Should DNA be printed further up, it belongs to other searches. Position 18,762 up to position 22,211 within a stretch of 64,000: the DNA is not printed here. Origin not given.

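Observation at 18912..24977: A 2021-aa ORF fuses about 1000 aa of unknown sequence to a multisubunit RNAP beta-like module that stops right after the GDK...NKG motif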

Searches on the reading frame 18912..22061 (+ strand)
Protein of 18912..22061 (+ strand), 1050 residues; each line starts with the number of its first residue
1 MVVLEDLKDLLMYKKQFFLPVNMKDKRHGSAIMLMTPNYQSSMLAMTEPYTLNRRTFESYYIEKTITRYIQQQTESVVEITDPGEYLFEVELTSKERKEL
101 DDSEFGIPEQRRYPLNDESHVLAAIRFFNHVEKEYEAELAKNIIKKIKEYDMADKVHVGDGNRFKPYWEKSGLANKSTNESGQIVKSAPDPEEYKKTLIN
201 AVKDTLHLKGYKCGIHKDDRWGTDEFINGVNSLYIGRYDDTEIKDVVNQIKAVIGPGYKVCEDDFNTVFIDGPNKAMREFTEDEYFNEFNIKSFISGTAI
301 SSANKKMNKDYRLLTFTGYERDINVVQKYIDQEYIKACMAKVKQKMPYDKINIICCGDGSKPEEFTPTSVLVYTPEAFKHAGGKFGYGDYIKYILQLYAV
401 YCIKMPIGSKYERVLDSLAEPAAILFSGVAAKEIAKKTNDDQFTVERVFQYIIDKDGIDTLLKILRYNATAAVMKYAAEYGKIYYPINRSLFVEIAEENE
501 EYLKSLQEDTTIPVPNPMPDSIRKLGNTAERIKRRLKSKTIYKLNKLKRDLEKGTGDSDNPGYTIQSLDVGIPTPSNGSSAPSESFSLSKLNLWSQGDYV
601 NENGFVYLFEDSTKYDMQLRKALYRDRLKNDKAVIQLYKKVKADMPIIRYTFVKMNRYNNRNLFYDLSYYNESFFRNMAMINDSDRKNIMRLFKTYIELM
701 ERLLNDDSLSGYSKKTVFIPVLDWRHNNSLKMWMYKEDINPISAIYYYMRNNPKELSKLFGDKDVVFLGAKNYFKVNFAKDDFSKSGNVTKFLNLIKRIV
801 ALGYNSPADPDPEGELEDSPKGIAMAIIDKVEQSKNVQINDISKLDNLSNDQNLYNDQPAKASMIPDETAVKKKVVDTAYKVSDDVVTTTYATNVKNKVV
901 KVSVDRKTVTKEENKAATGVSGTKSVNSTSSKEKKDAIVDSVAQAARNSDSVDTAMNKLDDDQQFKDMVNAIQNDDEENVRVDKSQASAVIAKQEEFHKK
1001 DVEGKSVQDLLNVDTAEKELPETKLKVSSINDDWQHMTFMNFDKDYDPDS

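Call 21: find_homologous_proteins(query=window:18912-21911:+, max_evalue=0.001)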
Query window:18912-21911:+ (1000 aa): 77 proteins with E <= 0.001 among 8000 candidates.
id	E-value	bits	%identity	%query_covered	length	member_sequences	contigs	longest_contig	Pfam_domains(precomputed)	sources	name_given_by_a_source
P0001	6.5e-232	790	42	72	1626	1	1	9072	-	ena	-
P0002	1.5e-112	395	38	38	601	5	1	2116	PF20223.4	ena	-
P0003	9.8e-67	244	35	24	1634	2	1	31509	PF20223.4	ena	-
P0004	4.6e-62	228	36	25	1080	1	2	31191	PF13302.14,PF20223.4,PF00583.32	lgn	-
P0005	1.0e-61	227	35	25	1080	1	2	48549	PF13302.14,PF20223.4,PF00583.32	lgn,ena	-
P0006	4.5e-61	225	36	25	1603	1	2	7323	PF13673.14,PF04015.18,PF13302.14,PF13508.14,PF08445.17,PF20223.4,PF14542.13,PF00583.32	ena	-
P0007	7.5e-61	224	35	23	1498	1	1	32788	PF13673.14,PF04015.18,PF13508.14,PF20223.4,PF00583.32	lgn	-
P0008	1.7e-59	220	34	28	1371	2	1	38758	PF13673.14,PF12746.14,PF13302.14,PF13508.14,PF08445.17,PF13671.13,PF20223.4,PF14542.13,PF00583.32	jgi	-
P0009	3.8e-57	212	32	26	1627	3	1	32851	PF04015.18,PF13508.14,PF20223.4,PF00583.32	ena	-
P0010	4.0e-57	212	30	32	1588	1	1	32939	PF04015.18,PF13508.14,PF20223.4,PF00583.32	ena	-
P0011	4.7e-57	212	30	32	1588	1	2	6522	PF04015.18,PF13508.14,PF20223.4,PF00583.32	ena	-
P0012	2.6e-54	203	35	26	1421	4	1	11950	-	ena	-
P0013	1.6e-48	183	28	32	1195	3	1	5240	PF13673.14,PF13508.14,PF00293.35,PF00583.32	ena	-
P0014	6.6e-39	152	71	11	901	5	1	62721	-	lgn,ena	-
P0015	1.6e-38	150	76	10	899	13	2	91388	PF20223.4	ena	-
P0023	6.2e-35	138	61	11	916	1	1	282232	PF20223.4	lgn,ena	-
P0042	6.6e-29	119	26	39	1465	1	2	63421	-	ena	-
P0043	1.2e-23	101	64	10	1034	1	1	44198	PF05605.19,PF13238.13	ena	-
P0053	3.5e-12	63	46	9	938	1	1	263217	PF13673.14,PF13508.14,PF00583.32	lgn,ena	-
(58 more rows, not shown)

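Call 24: find_encoding_contigs(protein=P0003, flank=10000, max_places=2)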
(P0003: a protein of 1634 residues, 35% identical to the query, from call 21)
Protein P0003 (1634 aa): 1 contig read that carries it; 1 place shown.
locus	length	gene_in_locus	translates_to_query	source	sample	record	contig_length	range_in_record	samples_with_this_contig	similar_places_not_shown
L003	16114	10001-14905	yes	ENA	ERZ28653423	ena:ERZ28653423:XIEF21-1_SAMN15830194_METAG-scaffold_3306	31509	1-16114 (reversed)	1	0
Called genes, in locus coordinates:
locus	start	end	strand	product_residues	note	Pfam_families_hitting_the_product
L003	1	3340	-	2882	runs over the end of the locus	PF13529:Peptidase_C39_2, PF18013:Phage_lysozyme2, PF05257:CHAP (weak)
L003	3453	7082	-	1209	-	PF01183:Glyco_hydro_25, PF02368:Big_2, PF20578:aBig_2 (faint), PF21764:Invasin_D4 (faint), PF26918:Ig_Eae (weak), PF02368:Big_2, PF26918:Ig_Eae (weak), PF02368:Big_2, +1 more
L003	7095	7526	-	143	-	-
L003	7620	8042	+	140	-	-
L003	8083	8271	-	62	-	-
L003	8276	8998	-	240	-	-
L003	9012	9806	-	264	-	-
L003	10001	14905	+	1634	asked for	PF20223:DUF6582 (weak)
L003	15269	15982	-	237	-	-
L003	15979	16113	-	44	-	?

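Call 25: find_encoding_contigs(protein=P0005, flank=10000, max_places=2)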
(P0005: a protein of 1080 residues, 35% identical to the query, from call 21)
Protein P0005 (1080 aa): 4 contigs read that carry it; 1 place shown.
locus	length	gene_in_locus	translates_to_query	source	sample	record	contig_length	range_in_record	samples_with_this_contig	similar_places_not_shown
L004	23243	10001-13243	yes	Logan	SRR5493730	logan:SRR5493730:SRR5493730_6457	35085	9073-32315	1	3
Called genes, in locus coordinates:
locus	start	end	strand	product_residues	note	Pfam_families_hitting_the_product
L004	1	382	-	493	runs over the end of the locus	-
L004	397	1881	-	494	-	-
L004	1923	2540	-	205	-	-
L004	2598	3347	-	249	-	PF00075:RNase_H (weak)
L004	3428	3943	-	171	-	-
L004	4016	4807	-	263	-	-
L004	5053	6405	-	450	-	PF02511:Thy1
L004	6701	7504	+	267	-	-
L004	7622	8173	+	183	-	-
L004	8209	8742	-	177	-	-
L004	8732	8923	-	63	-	-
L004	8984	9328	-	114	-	-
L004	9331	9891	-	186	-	-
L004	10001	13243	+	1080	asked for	PF20223:DUF6582 (weak), PF00583:Acetyltransf_1, PF13302:Acetyltransf_3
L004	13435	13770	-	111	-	-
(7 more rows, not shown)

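Call 28: search_solved_structures(query=window:18912-22061:+, max_evalue=10, show_alignments=2)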
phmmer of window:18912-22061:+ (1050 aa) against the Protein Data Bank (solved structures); distinct sequences matched with E-value up to 10: 0.

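Call 31: search_protein_families(library=phrogs, proteins=[P0003, P0005, P0006, P0014, P0023, P0042, P0043, P0053], max_evalue=0.001)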
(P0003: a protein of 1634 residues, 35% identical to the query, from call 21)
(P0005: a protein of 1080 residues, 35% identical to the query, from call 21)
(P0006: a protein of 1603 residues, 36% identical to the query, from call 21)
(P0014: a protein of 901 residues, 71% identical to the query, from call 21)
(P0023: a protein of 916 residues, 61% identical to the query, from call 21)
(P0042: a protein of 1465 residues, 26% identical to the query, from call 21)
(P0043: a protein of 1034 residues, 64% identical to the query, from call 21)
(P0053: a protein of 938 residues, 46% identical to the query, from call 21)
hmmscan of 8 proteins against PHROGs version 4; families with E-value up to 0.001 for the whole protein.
P0003 (1634 aa): 4 families
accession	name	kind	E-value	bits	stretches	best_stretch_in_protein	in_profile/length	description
phrog_3148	-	DNA, RNA and nucleotide metabolism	9.9e-137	458.5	1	444-1624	262-1419/1424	RNA polymerase beta subunit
phrog_14872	-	DNA, RNA and nucleotide metabolism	4.3e-126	423.3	1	552-1624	294-1390/1393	RNA polymerase beta subunit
phrog_38251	-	DNA, RNA and nucleotide metabolism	3.2e-66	225.1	2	873-1160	652-945/945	RNA polymerase beta subunit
phrog_16160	-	unknown function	1.6e-05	26.4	1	91-123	4-36/69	-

P0005 (1080 aa): 2 families
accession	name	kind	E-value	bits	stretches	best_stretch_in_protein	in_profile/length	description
phrog_1249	-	other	3.1e-07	31.3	1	614-715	65-172/180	acetyltransferase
phrog_16160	-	unknown function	2.2e-06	29.1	1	304-339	2-37/69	-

P0006 (1603 aa): 5 families
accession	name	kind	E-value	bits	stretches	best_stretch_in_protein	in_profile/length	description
phrog_1249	-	other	4.3e-18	66.7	2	994-1086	64-160/180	acetyltransferase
phrog_3810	-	other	1.1e-16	62.2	2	1150-1230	66-149/155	acetyltransferase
phrog_21214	-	other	7.9e-11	43.1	1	1153-1220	62-123/129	acetyltransferase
phrog_16160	-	unknown function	1.6e-07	32.8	1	312-356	2-47/69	-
phrog_8663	-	unknown function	8.7e-06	25.9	0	1140-1196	193-247/314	-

P0014 (901 aa): 1 family
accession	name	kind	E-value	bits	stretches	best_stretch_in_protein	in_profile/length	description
phrog_16160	-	unknown function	2.3e-07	32.3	1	691-725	2-36/69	-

P0023 (916 aa): 1 family
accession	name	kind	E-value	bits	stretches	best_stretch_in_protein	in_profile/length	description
phrog_16160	-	unknown function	1.2e-12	49.2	1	401-444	2-46/69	-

P0042 (1465 aa): 3 families
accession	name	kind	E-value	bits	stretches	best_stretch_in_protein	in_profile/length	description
phrog_3148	-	DNA, RNA and nucleotide metabolism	2.5e-135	453.8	1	348-1442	336-1419/1424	RNA polymerase beta subunit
phrog_14872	-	DNA, RNA and nucleotide metabolism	8.6e-120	402.5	1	254-1443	186-1391/1393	RNA polymerase beta subunit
phrog_38251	-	DNA, RNA and nucleotide metabolism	2.7e-55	188.9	2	722-975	691-945/945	RNA polymerase beta subunit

P0043 (1034 aa): 4 families
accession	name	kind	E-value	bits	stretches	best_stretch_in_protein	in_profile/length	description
phrog_15137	-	DNA, RNA and nucleotide metabolism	5.6e-43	148.2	1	567-796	3-231/236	endonuclease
phrog_16160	-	unknown function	5e-06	28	1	141-173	4-36/69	-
phrog_761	-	other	2.4e-05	25.2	1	253-311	21-83/362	thymidylate kinase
phrog_168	-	DNA, RNA and nucleotide metabolism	0.00031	21.5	1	247-293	38-84/314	clamp loader of DNA polymerase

P0053 (938 aa): 6 families
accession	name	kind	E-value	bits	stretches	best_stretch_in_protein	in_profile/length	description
phrog_11143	-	unknown function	4e-07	30.3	0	81-154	15-88/357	-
phrog_1249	-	other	4.6e-06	27.5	1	626-703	62-143/180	acetyltransferase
phrog_10766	-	unknown function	1.9e-05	25.3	1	437-544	23-148/186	-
phrog_16160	-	unknown function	2.5e-05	25.8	1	2-30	8-36/69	-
phrog_25542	-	unknown function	0.00024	22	1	441-543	1-104/154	-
phrog_2071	-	other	0.00024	22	1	98-141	7-50/282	ATPase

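Call 59: predict_structure(alignment_id=A3)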
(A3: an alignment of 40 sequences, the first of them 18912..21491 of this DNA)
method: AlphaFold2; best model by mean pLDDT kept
length: 860 residues; sequences in the alignment: 40
mean_pLDDT: 74.4   pTM: 0.44
mean pLDDT of the five models: 74.4, 73.7, 73.0, 72.1, 70.1
residues with pLDDT >= 90: 139; 70-90: 473; 50-70: 110; < 50: 138
segments of 3 or more residues with pLDDT < 50: 72-89, 178-189, 275-310, 506-519, 521-523, 554-586, 600-614
pLDDT, mean of each block of 10 residues (from residue 1): 85 91 89 94 91 89 74 37 36 71 82 82 82 85 87 76 82 59 36 80 86 79 79 87 88 81 87 49 44 43 46 68 80 85 76 83 80 89 85 92 78 85 90 76 85 89 87 82 66 60 48 39 52 57 56 40 31 29 44 52 39 58 78 86 90 88 93 87 83 88 84 92 82 89 93 89 92 92 86 92 84 76 85 83 78 53
secondary structure, 60 per line:
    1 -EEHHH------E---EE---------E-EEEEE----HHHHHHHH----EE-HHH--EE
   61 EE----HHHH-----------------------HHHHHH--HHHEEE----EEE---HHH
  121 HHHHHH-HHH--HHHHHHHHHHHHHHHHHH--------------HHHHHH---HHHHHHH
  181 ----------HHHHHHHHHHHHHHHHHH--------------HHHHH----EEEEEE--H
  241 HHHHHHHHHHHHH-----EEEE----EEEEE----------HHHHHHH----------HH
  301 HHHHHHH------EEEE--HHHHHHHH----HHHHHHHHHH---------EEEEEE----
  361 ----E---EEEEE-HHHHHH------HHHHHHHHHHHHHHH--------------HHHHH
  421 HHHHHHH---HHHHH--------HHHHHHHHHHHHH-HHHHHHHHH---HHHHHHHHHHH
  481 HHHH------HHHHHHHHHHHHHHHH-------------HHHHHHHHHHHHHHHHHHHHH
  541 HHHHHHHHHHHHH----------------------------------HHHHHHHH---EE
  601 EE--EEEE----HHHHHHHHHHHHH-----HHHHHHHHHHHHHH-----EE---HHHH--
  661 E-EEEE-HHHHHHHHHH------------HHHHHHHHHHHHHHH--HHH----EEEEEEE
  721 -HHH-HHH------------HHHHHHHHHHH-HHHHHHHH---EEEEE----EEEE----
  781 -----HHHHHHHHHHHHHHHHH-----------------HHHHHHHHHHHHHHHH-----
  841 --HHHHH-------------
elements in order (helices of 4 or more, strands of 3 or more residues): E30-34 H39-46 E59-62 H67-70 H94-99 E105-107 E112-114 H118-126 H133-150 H165-170 H174-180 H191-208 H223-227 E232-237 H240-253 E259-262 E267-271 H282-288 H299-307 E314-317 H320-327 H332-341 E351-356 E369-373 H375-380 H387-401 H416-427 H431-435 H444-456 H458-466 H470-484 H491-506 H520-553 H588-595 E599-602 E605-608 H613-625 H631-644 H655-658 E663-666 H668-677 H690-704 E714-720 H741-751 H753-760 E764-768 E773-776 H786-802 H820-835 H843-847
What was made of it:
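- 19842..20426 (+): Domain D4, residues ~311-505, unassigned. The whole N-terminal model gives faint resemblance to zincin-type peptidase folds, but the matching domain is not known and the sequence has no HExxH. AF2 pLDDT ~85 (call 59).
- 20754..21461 (+): Domain D5, residues ~615-850. A conserved family-specific domain that precedes the beta module. It also occurs in proteins that lack a beta module. pLDDT ~88 (call 59).
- Both lie in low-pLDDT segments between confident domains (call 59). The motifs sit in predicted flexible linkers (call 59).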
